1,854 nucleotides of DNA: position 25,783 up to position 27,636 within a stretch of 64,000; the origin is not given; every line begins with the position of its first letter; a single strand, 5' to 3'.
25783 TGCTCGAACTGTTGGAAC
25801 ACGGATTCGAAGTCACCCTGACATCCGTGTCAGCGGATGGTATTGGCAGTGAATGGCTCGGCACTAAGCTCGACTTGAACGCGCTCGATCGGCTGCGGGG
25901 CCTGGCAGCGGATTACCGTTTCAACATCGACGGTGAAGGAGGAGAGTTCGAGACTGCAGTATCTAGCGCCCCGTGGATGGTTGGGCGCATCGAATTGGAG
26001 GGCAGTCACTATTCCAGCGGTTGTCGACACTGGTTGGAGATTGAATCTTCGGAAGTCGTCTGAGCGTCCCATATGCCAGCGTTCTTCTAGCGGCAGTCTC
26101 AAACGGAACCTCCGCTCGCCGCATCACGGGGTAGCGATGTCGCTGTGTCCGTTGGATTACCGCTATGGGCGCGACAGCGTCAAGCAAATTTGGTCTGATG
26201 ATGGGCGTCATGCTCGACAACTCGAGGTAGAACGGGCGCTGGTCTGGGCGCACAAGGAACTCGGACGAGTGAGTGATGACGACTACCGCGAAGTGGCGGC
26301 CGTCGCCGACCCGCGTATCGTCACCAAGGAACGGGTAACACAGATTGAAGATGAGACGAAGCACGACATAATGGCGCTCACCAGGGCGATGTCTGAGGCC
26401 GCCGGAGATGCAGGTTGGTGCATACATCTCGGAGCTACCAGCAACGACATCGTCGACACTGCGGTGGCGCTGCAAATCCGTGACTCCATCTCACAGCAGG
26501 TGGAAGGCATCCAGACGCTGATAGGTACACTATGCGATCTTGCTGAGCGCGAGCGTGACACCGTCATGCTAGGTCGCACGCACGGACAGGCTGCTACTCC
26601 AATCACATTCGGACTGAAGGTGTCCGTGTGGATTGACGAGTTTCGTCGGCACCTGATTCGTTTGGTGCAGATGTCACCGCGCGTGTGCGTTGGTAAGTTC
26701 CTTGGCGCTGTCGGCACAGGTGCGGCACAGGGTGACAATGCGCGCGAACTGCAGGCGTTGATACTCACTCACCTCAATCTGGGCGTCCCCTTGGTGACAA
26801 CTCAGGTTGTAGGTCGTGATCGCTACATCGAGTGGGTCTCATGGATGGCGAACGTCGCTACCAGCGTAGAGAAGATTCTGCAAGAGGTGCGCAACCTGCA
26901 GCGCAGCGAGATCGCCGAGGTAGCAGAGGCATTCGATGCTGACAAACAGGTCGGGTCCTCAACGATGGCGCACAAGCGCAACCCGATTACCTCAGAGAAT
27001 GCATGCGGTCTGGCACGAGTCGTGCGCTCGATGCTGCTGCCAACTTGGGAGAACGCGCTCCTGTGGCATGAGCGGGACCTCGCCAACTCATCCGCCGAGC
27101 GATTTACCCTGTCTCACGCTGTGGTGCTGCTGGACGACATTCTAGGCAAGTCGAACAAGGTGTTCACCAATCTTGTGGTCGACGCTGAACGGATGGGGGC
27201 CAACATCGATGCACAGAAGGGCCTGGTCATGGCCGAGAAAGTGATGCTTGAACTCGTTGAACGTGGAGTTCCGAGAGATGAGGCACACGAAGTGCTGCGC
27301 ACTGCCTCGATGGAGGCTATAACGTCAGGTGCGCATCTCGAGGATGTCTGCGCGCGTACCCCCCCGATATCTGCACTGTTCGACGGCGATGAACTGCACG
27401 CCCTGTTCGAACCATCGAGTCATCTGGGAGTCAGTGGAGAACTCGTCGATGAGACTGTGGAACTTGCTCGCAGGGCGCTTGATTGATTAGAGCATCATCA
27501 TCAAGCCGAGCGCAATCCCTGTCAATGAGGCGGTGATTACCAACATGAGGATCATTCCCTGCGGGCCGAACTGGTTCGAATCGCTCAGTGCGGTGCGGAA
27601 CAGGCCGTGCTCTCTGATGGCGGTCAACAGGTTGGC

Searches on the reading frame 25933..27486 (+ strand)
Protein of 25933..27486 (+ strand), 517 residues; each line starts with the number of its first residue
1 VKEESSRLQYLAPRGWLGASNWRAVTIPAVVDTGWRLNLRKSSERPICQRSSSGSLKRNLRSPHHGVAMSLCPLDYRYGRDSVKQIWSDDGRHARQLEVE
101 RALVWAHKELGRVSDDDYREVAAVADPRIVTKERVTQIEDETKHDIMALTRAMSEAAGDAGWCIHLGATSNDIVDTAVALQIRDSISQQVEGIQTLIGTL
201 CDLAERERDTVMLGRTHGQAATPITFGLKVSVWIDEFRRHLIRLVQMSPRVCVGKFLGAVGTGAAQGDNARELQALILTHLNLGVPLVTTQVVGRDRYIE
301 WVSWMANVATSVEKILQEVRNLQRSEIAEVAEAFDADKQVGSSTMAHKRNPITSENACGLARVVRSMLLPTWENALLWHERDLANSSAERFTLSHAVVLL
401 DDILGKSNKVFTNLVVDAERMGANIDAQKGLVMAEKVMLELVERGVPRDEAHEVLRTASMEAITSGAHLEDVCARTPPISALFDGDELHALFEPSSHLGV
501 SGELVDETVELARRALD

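Call 45: search_protein_families(library=ncbifam, proteins=[window:25933-27486:+], max_evalue=0.00001)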
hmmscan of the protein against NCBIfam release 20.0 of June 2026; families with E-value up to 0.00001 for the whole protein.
window:25933-27486:+ (517 aa): 18 families
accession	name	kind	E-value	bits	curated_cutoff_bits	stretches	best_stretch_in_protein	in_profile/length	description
TIGR00928.1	purB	equivalog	1.3e-134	449.3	326.2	1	74-507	1-434/436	adenylosuccinate lyase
NF006500.1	PRK08937.2-4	subfamily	6.6e-94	315.2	626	1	77-511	13-445/448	adenylosuccinate lyase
NF052536.2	CoM_syn_XcbD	exception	1.6e-88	297.4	600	1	79-508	15-442/443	3-sulfopropionylcysteine synthase XcbD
NF006554.0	PRK09053.1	equivalog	1.2e-77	261.7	595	1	75-512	10-448/453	3-carboxy-cis,cis-muconate cycloisomerase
TIGR02426.1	protocat_pcaB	equivalog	3.3e-50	170.9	355.75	1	78-408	6-332/338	3-carboxy-cis,cis-muconate cycloisomerase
NF052556.1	NtrsucLyaStm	equivalog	5.7e-41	140.8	650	1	88-509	32-464/466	nitrosuccinate lyase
NF006764.0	PRK09285.1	equivalog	6.2e-38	130.3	446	1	69-460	7-410/456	adenylosuccinate lyase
NF004631.0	PRK05975.1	equivalog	2.2e-32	112.4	371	1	79-376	16-306/352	3-carboxy-cis,cis-muconate cycloisomerase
TIGR00838.1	argH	equivalog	2.1e-27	96.2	279.5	1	97-475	32-406/455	argininosuccinate lyase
NF008964.0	PRK12308.1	equivalog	7.5e-21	74.1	657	1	110-474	47-407/624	argininosuccinate lyase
NF008909.0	PRK12273.1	subfamily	3.8e-14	52.4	510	1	169-356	142-334/474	aspartate ammonia-lyase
NF009089.0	PRK12425.1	equivalog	6.3e-13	48.3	840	1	168-361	136-335/464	class II fumarate hydratase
TIGR00979.1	fumC_II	equivalog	1.4e-10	40.6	664.75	1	168-356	135-329/458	class II fumarate hydratase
TIGR00839.1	aspA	equivalog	2.7e-10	39.8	681.2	1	169-355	137-328/468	aspartate ammonia-lyase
NF005218.0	PRK06705.1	equivalog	2.9e-10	39.5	883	1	145-360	89-302/502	argininosuccinate lyase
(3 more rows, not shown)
